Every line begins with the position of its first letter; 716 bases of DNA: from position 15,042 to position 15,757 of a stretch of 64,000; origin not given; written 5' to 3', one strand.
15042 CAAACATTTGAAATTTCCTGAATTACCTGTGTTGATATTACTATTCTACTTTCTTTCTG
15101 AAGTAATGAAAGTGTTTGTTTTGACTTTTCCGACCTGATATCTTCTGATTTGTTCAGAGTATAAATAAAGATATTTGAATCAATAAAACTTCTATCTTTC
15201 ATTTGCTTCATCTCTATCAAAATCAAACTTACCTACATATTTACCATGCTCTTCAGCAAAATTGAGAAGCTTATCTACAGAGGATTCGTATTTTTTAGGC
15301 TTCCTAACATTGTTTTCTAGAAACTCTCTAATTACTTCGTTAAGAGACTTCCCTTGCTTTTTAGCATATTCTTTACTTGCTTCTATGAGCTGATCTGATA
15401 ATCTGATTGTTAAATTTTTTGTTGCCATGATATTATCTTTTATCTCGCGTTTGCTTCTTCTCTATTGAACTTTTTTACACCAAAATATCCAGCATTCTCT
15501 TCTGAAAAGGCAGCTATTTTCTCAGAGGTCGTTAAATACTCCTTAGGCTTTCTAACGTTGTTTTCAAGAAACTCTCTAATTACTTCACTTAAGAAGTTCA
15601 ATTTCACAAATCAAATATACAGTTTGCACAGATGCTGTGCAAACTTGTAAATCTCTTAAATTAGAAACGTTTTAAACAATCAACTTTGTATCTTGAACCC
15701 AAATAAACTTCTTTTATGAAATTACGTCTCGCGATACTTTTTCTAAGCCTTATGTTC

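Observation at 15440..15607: Second, headless antitoxin allele in tandem: possible spare or specificity-switch cassette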

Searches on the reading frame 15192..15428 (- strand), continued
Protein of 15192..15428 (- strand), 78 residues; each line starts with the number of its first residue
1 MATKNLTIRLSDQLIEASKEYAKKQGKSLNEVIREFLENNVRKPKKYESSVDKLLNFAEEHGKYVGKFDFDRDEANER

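Call 78: search_dna_similar(query=window:15192-15428:-, collection=phages, mode=protein, max_evalue=0.001, max_rows=8)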
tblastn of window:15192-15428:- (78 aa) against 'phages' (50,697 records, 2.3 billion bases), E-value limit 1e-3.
No match.

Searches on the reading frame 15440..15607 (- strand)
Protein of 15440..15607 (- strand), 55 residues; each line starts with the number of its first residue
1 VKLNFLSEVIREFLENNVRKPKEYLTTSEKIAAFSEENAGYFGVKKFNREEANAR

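Call 4: search_protein_families(library=pfam, proteins=[window:15440-15607:-], max_evalue=1)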
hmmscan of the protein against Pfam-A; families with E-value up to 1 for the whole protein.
window:15440-15607:- (55 aa): 0 families

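Call 5: search_protein_families(library=ncbifam, proteins=[window:15440-15607:-], max_evalue=1)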
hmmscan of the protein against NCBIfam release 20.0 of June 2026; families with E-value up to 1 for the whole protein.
window:15440-15607:- (55 aa): 0 families

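Call 8: find_homologous_proteins(query=window:15443-15592:-, max_evalue=0.01)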
Query seq(50 aa) (50 aa): 1 proteins with E <= 0.01 among 1 candidates.
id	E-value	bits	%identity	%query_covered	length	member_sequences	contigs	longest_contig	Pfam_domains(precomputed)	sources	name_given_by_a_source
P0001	8.6e-24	98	100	100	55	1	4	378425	-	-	-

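Call 12: find_encoding_contigs(protein=P0001, flank=3000, max_places=6)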
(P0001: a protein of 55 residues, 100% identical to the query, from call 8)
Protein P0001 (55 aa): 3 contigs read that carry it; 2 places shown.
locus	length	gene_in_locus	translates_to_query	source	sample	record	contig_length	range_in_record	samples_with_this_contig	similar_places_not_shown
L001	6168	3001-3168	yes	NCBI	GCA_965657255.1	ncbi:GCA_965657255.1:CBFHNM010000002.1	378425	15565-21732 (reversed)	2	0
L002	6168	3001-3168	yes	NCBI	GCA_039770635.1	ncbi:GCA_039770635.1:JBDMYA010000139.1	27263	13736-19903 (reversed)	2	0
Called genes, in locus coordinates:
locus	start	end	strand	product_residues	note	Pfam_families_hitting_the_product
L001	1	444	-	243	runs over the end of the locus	PF03932:CutC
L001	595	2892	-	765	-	PF02838:Glyco_hydro_20b, PF00728:Glyco_hydro_20, PF13287:Fn3_assoc, PF13290:CHB_HEX_C_1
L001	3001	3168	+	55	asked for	-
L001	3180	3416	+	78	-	PF19891:DUF6364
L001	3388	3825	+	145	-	PF01850:PIN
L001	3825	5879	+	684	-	PF22745:Nlig-Ia, PF12738:PTCB-BRCT (faint), PF01653:DNA_ligase_aden, PF03120:OB_DNA_ligase, PF03119:DNA_ligase_ZBD, PF14520:HHH_5 (faint), PF12826:HHH_2, PF00533:BRCT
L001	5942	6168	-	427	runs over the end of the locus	PF00909:Ammonium_transp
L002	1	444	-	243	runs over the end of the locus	PF03932:CutC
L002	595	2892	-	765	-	PF02838:Glyco_hydro_20b, PF00728:Glyco_hydro_20, PF13287:Fn3_assoc, PF13290:CHB_HEX_C_1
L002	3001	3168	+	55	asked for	-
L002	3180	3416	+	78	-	PF19891:DUF6364, PF01402:RHH_1 (faint)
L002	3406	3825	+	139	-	PF01850:PIN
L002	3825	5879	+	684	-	PF22745:Nlig-Ia, PF12738:PTCB-BRCT (faint), PF01653:DNA_ligase_aden, PF03120:OB_DNA_ligase, PF03119:DNA_ligase_ZBD, PF14520:HHH_5 (faint), PF12826:HHH_2, PF00533:BRCT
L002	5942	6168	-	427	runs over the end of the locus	PF00909:Ammonium_transp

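Call 56: search_protein_representatives(protein=window:15440-15607:-)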
Query: 55 residues. Proteins with E-value up to 0.001 (for the whole library): 2; up to 1e-10: 0; up to 1e-30: 0. The best 2 are listed.
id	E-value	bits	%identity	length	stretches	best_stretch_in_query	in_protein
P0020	2.0e-05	40.3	49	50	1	9-55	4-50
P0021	2.6e-04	36.9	57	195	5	34-49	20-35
